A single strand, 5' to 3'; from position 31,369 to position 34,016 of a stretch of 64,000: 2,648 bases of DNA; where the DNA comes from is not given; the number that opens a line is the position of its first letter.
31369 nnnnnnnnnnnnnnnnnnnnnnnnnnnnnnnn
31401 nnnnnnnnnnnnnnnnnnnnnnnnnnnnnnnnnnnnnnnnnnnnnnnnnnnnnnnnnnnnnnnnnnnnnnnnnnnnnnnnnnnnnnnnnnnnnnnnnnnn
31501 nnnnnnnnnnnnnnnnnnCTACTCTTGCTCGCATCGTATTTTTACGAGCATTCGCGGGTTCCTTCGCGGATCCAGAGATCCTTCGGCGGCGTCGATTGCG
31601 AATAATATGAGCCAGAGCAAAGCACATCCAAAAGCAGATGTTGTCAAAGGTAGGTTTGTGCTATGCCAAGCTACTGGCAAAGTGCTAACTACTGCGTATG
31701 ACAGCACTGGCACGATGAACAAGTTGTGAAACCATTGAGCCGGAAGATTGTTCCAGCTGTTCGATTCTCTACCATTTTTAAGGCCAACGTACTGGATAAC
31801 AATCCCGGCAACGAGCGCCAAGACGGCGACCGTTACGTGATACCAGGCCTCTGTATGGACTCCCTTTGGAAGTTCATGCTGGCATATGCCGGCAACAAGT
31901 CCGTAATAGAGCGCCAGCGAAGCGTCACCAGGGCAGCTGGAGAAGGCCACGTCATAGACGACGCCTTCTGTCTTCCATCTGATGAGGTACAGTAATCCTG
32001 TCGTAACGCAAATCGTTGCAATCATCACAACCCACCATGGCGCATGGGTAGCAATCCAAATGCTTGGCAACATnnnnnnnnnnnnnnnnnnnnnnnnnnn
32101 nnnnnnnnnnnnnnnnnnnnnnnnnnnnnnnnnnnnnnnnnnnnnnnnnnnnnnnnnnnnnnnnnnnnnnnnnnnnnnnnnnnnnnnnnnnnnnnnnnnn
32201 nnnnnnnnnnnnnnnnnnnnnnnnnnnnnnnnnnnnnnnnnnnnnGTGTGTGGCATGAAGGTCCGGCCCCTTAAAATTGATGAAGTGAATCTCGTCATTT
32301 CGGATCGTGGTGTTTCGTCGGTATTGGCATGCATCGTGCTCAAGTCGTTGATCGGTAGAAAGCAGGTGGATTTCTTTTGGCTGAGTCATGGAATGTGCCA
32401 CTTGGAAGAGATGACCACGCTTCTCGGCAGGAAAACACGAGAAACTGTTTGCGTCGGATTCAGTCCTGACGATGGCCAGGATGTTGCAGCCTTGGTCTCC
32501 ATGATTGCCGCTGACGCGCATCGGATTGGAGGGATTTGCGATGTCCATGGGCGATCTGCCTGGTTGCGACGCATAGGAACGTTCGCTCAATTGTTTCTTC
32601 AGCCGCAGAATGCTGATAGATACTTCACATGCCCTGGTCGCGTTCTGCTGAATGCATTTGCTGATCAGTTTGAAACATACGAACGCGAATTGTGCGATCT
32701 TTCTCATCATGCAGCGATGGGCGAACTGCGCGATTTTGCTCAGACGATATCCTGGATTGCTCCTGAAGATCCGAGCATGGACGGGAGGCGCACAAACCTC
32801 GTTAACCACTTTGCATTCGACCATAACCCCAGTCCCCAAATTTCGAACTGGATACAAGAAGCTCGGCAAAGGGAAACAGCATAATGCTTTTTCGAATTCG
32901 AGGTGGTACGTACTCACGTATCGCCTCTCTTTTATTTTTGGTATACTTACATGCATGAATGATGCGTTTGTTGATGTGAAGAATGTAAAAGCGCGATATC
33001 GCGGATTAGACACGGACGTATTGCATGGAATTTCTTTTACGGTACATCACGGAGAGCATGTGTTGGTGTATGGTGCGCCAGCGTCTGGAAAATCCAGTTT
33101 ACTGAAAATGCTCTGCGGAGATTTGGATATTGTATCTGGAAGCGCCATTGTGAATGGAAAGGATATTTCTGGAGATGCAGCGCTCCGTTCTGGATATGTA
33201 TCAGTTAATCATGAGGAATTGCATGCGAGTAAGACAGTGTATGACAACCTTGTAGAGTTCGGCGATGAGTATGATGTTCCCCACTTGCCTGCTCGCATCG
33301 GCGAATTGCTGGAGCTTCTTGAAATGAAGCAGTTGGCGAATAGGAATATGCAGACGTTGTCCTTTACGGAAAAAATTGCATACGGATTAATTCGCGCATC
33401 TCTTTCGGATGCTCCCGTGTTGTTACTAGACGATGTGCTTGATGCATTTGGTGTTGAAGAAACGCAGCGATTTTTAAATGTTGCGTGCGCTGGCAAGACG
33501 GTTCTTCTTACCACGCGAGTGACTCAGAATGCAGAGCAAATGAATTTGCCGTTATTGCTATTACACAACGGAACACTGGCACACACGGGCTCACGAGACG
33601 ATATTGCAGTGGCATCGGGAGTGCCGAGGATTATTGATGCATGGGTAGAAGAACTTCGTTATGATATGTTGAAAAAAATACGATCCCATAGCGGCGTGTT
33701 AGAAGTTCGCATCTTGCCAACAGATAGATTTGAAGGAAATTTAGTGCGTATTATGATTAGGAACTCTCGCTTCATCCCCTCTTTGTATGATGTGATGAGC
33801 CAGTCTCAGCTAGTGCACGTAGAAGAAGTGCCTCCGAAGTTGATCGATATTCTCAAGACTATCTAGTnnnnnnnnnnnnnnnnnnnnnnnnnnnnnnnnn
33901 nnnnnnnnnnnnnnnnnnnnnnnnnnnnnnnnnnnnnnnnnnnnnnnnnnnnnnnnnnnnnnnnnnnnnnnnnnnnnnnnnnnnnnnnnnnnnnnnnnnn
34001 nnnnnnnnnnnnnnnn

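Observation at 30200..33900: GC-elevated, tRNA-Gln-adjacent accessory segment with hypothetical Cys/His-rich, membrane and degenerate-ABC genes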

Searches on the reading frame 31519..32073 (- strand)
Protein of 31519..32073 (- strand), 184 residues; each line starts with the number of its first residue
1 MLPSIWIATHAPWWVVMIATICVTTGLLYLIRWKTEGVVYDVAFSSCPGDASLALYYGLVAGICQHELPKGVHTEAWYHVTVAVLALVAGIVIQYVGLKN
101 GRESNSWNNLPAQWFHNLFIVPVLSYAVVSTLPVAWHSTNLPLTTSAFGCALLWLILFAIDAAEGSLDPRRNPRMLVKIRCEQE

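Call 7: search_protein_families(library=pfam, proteins=[window:31519-32073:-], max_evalue=0.1)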
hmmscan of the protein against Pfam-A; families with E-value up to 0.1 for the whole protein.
window:31519-32073:- (184 aa): 2 families
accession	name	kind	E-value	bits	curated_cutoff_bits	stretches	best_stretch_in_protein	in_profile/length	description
PF09964.14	DUF2198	-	0.019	15.5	25.7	0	73-93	42-62/72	Uncharacterized protein conserved in bacteria (DUF2198)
PF15013.11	CCSMST1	-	0.047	14.3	26.1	0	11-32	27-50/74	CCSMST1 family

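Call 11: find_encoding_contigs(protein=window:31519-32073:-, flank=10000, max_places=10)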
Protein window:31519-32073:- (184 aa): 1 contig read that carries it; 1 place shown.
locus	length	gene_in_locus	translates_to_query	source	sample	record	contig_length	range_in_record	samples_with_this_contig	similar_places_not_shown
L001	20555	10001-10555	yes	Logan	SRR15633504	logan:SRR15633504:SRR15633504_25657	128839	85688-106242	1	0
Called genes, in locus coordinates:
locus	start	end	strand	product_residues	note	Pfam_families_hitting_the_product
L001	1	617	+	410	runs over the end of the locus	PF04536:TPM_phosphatase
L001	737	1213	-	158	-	-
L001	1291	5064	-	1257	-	PF13620:CarboxypepD_reg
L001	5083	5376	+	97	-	PF01035:DNA_binding_1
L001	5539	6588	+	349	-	PF03462:PCRF, PF00472:RF-1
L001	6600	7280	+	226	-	PF02463:SMC_N (faint), PF00005:ABC_tran, PF13304:AAA_21 (faint)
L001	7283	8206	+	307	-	PF18075:FtsX_ECD, PF02687:FtsX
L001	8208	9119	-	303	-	PF00005:ABC_tran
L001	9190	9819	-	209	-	-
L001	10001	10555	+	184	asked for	-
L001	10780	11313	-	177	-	-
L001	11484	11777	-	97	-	-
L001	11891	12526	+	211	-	PF13483:Lactamase_B_3, PF12706:Lactamase_B_2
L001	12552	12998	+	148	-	PF02502:LacAB_rpiB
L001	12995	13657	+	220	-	PF00834:Ribul_P_3_epim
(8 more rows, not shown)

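Call 23: search_protein_families(library=ncbifam, proteins=[window:31519-32073:-], max_evalue=0.1)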
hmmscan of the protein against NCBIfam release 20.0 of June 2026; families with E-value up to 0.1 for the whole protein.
window:31519-32073:- (184 aa): 0 families

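Call 24: search_protein_families(library=padloc, proteins=[window:31519-32073:-], max_evalue=0.1)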
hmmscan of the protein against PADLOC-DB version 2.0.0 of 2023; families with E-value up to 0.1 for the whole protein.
window:31519-32073:- (184 aa): 0 families

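Call 25: search_protein_families(library=phrogs, proteins=[window:31519-32073:-], max_evalue=0.1)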
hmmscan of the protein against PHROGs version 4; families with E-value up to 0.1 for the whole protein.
window:31519-32073:- (184 aa): 0 families

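Call 61: find_related_loci(query=window:31519-32073:-, collection=viral_contigs, flank=5000)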
Query window:31519-32073:- (184 aa) in viral_contigs; peptide patterns used: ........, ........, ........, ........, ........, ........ (x = any residue, [..] = any of these).
1 stretches matched a pattern, but none encodes a relative of the query by tblastn (E <= 1e-3).

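Call 67: find_homologous_proteins(query=window:31519-32073:-, max_evalue=0.01)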
Query window:31519-32073:- (184 aa): 2 proteins with E <= 0.01 among 707 candidates.
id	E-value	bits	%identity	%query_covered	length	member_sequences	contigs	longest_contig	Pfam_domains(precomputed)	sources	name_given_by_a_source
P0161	2.6e-108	378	92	96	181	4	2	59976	-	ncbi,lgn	-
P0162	2.5e-50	189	48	98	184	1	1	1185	-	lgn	-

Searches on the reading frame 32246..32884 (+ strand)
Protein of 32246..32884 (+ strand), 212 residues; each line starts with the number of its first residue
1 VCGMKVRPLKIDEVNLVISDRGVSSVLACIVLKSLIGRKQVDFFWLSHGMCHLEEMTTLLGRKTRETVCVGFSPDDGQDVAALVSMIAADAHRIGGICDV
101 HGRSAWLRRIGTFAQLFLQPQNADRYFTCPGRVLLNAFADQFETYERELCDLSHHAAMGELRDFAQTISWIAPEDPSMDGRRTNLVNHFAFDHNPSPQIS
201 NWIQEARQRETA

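Call 7: search_protein_families(library=pfam, proteins=[window:32246-32884:+], max_evalue=0.1)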
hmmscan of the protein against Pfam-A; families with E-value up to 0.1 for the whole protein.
window:32246-32884:+ (212 aa): 0 families

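Call 23: search_protein_families(library=ncbifam, proteins=[window:32255-32884:+], max_evalue=0.1)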
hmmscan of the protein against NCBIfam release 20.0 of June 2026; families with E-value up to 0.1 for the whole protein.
window:32255-32884:+ (209 aa): 1 family
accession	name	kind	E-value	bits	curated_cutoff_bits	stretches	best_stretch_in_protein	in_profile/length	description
TIGR02537.2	arch_flag_Nterm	domain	0.073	12.6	20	0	16-29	1-14/33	archaellin/type IV pilin N-terminal domain-containing protein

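Call 24: search_protein_families(library=padloc, proteins=[window:32255-32884:+], max_evalue=0.1)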
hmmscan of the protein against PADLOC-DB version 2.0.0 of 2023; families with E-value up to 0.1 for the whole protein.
window:32255-32884:+ (209 aa): 0 families

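Call 25: search_protein_families(library=phrogs, proteins=[window:32255-32884:+], max_evalue=0.1)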
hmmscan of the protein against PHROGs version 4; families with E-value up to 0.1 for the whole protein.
window:32255-32884:+ (209 aa): 0 families

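Call 30: find_homologous_proteins(query=window:32255-32884:+, max_evalue=0.01)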
Query window:32255-32884:+ (209 aa): 3 proteins with E <= 0.01 among 99 candidates.
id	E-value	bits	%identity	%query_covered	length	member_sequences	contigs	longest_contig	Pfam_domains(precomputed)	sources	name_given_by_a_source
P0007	2.1e-128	444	93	100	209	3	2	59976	-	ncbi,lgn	-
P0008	2.8e-119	414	86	100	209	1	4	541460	-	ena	-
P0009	4.7e-83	296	62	100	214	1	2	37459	-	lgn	-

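Call 32: find_encoding_contigs(protein=P0008, flank=8000, max_places=3)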
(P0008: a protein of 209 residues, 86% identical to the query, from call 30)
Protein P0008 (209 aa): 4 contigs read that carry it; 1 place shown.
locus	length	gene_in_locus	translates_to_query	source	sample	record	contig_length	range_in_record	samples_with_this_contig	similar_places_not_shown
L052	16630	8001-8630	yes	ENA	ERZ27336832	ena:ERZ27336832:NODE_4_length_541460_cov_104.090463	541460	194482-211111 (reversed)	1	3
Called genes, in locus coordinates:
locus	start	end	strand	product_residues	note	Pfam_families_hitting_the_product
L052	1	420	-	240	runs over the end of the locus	-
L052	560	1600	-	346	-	PF01565:FAD_binding_4, PF02873:MurB_C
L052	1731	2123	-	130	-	-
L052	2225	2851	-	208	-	-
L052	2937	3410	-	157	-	-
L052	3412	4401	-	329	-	PF02779:Transket_pyr, PF22613:Transketolase_C_1, PF02780:Transketolase_C, PF17147:PFOR_II (weak)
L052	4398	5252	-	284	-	PF13292:DXP_synthase_N, PF00456:Transketolase_N, PF00676:E1_dh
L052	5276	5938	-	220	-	PF00834:Ribul_P_3_epim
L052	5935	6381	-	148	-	PF02502:LacAB_rpiB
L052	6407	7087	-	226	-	PF13483:Lactamase_B_3, PF12706:Lactamase_B_2 (weak)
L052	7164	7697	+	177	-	-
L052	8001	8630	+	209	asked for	-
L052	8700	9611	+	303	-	PF00005:ABC_tran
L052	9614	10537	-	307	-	PF18075:FtsX_ECD, PF02687:FtsX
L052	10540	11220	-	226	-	PF02463:SMC_N (faint), PF00005:ABC_tran, PF13304:AAA_21 (faint)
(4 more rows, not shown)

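Call 33: find_encoding_contigs(protein=P0009, flank=8000, max_places=3)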
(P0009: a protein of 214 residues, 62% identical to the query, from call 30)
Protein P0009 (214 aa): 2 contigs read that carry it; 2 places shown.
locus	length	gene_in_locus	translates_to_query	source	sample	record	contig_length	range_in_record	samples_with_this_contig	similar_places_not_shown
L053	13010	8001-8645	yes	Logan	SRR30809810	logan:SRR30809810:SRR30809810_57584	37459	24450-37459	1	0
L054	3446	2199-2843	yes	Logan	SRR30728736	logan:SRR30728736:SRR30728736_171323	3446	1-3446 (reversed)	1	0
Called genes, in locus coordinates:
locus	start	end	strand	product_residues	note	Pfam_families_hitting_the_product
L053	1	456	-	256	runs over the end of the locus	-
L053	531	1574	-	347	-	PF01565:FAD_binding_4, PF02873:MurB_C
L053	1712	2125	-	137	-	-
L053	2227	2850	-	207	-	-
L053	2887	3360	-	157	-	-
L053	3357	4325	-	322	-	PF02779:Transket_pyr, PF02780:Transketolase_C, PF22613:Transketolase_C_1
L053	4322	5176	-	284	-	PF13292:DXP_synthase_N (weak), PF00456:Transketolase_N, PF00676:E1_dh (weak), PF09364:XFP_N (faint)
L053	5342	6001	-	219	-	PF00834:Ribul_P_3_epim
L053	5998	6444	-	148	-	PF02502:LacAB_rpiB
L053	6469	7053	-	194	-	PF12706:Lactamase_B_2, PF13483:Lactamase_B_3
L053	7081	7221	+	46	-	-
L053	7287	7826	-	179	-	-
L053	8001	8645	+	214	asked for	-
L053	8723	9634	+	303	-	PF00005:ABC_tran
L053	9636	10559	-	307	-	PF18075:FtsX_ECD, PF02687:FtsX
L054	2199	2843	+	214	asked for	-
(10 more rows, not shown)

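Call 41: search_solved_structures(query=A2, max_evalue=10)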
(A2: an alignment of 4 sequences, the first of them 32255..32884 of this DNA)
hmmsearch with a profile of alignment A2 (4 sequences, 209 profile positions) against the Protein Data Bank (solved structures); distinct sequences matched with E-value up to 10: 1.
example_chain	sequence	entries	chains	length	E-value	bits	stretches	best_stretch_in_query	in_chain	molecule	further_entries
4wpg_A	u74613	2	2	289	0.74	12.5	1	82-124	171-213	dTDP-4-dehydrorhamnose reductase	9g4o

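Call 59: find_related_loci(query=A2, collection=viral_contigs, flank=5000)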
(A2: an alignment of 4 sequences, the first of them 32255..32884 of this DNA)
Query A2 (209 aa) in viral_contigs; peptide patterns used: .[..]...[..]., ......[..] (x = any residue, [..] = any of these).
89 stretches matched a pattern, but none encodes a relative of the query by tblastn (E <= 1e-3).

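Call 81: find_related_loci(query=A2, collection=metagenome_contigs, flank=6000)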
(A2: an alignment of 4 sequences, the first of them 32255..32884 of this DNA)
Query A2 (209 aa) in metagenome_contigs; peptide patterns used: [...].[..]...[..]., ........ (x = any residue, [..] = any of these).
319 stretches matched a pattern, but none encodes a relative of the query by tblastn (E <= 1e-3).
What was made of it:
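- Tried and rejected: A metagenome-contig scan found none (call 81).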

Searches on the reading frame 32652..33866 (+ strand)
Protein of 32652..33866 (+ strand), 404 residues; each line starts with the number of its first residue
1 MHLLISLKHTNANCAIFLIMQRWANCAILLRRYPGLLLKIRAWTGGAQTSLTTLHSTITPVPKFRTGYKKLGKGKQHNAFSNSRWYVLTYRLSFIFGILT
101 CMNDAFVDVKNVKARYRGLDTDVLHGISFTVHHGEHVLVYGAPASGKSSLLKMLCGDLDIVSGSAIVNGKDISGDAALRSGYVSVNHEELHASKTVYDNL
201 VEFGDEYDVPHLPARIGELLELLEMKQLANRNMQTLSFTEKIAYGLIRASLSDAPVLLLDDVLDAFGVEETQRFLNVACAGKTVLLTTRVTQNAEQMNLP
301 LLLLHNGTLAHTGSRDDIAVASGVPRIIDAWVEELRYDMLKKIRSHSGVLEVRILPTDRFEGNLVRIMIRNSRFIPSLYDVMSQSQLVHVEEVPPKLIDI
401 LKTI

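Call 7: search_protein_families(library=pfam, proteins=[window:32652-33866:+], max_evalue=0.1)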
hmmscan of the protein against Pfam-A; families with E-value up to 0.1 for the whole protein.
window:32652-33866:+ (404 aa): 8 families
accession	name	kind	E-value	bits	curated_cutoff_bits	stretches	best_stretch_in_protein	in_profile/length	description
PF00005.33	ABC_tran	-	1.2e-18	68.5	25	1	124-261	1-134/137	ABC transporter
PF13191.12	AAA_16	-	0.00072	20.5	32.6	1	132-179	20-52/167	AAA ATPase domain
PF00931.28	NB-ARC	-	0.0016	18.2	23.5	1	225-298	71-145/248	NB-ARC domain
PF13401.12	AAA_22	-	0.016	15.9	27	0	133-206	4-60/130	AAA domain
PF01926.29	MMR_HSR1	-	0.033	14.7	21.9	1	137-162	2-27/113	50S ribosome-binding GTPase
PF01580.24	FtsK_SpoIIIE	-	0.038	13.9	24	1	133-154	37-59/221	FtsK/SpoIIIE family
PF20720.3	nSTAND3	-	0.071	13.2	27.2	0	134-156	17-39/155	Novel STAND NTPase 3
PF21852.1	DUF6911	-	0.09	13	24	0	339-386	30-77/128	Family of unknown function (DUF6911)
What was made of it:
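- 32955..33866 (+): ABC303: degenerate ABC-type ATPase-like protein. Core gene and right flank; not part of the variable segment. PF00005 at 1.2e-18 (call 7).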

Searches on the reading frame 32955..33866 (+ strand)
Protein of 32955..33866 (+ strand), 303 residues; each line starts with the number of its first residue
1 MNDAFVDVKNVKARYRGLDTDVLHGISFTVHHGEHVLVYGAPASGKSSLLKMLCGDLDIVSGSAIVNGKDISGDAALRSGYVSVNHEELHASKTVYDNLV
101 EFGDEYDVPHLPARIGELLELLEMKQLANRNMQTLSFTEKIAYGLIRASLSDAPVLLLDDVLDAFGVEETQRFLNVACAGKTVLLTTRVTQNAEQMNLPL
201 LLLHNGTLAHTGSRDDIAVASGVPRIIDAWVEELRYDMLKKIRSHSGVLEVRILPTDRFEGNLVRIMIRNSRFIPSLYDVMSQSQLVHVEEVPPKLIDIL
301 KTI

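Call 23: search_protein_families(library=ncbifam, proteins=[window:32955-33866:+], max_evalue=0.1)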
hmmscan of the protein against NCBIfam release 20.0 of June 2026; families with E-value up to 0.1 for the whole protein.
window:32955-33866:+ (303 aa): 164 families (the best 25 are shown)
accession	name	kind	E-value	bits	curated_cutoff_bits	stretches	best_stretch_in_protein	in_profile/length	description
NF008364.0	PRK11160.1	equivalog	3e-18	65.8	630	1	5-217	338-561/575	heme ABC transporter ATP-binding protein/permease CydC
NF040840.2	tungstate_WtpC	equivalog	1.1e-17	64.3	440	1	7-217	3-218/347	tungstate ABC transporter ATP-binding protein WtpC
NF008421.0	PRK11248.1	equivalog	2.9e-17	63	357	1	6-206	2-205/255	taurine ABC transporter ATP-binding subunit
TIGR01188.1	drrA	subfamily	4.3e-17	62.4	312.45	1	19-249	5-237/302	daunorubicin resistance ABC transporter, ATP-binding protein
TIGR02673.1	FtsE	equivalog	1.2e-16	61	264.85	1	6-206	2-213/214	cell division ATP-binding protein FtsE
NF010060.0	PRK13537.1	equivalog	2.9e-16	59.2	521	1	2-213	12-229/314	nodulation factor ABC transporter ATP-binding protein NodI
TIGR03864.1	PQQ_ABC_ATP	hypoth_equivalog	8.6e-16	58.1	302.25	1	7-228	3-230/236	ABC transporter, ATP-binding subunit, PQQ-dependent alcohol dehydrogenase system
TIGR00968.1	3a0106s01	subfamily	1.7e-15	57.2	342.75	1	7-218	2-219/237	sulfate ABC transporter ATP-binding protein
TIGR03740.1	galliderm_ABC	subfamily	1e-14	54.8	309.75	1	7-213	2-207/223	lantibiotic protection ABC transporter ATP-binding subunit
TIGR03375.1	type_I_sec_LssB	subfamily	1.6e-14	53.1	693.1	1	6-218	466-689/696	type I secretion system permease/ATPase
TIGR03522.1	GldA_ABC_ATP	equivalog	2.6e-14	53.4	402.6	1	7-241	4-243/301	gliding motility-associated ABC transporter ATP-binding subunit GldA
TIGR01189.1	ccmA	equivalog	5.7e-14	52.2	131.6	1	20-195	13-192/198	heme ABC exporter ATP-binding protein CcmA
NF010059.0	PRK13536.1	equivalog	1.4e-13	50.3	549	1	4-213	42-257/342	nodulation factor ABC transporter ATP-binding protein NodI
TIGR02857.1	CydD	equivalog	1.7e-13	50.4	435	1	6-196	322-523/529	thiol reductant ABC exporter subunit CydD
NF043075.1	MMSYN1_0197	equivalog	2.5e-13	49.7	550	1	6-217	3-220/341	spermidine/putrescine ABC transporter ATP-binding protein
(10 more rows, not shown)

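Call 24: search_protein_families(library=padloc, proteins=[window:32955-33866:+], max_evalue=0.1)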
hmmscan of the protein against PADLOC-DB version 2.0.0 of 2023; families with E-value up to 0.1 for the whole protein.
window:32955-33866:+ (303 aa): 4 families
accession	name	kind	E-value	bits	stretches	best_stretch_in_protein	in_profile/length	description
PDLC04135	mad3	-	7.3e-09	33.6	2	20-58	10-47/374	mads_3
PDLC04140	mad8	-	1.8e-06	25.7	1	20-70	14-67/314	mads_8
PDLC01097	C3a214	-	0.0035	14.1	1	88-193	237-338/495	GlgB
PDLC02335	AbiLi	-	0.0087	13.1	1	36-53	79-96/326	AbiLi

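Call 25: search_protein_families(library=phrogs, proteins=[window:32955-33866:+], max_evalue=0.1)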
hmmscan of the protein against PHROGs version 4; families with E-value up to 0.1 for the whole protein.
window:32955-33866:+ (303 aa): 5 families
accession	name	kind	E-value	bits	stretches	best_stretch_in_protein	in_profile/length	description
phrog_293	-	moron, auxiliary metabolic gene and host takeover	5.7e-23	81.9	1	2-217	133-356/1058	ABC transporter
phrog_2392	-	moron, auxiliary metabolic gene and host takeover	3.4e-14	53.1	1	6-99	480-575/726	ABC transporter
phrog_23675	-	unknown function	2.4e-07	31.7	1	100-217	6-125/143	-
phrog_5836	-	unknown function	0.013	14.4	1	36-63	51-78/1071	-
phrog_168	-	DNA, RNA and nucleotide metabolism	0.096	13.3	0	32-72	41-79/314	clamp loader of DNA polymerase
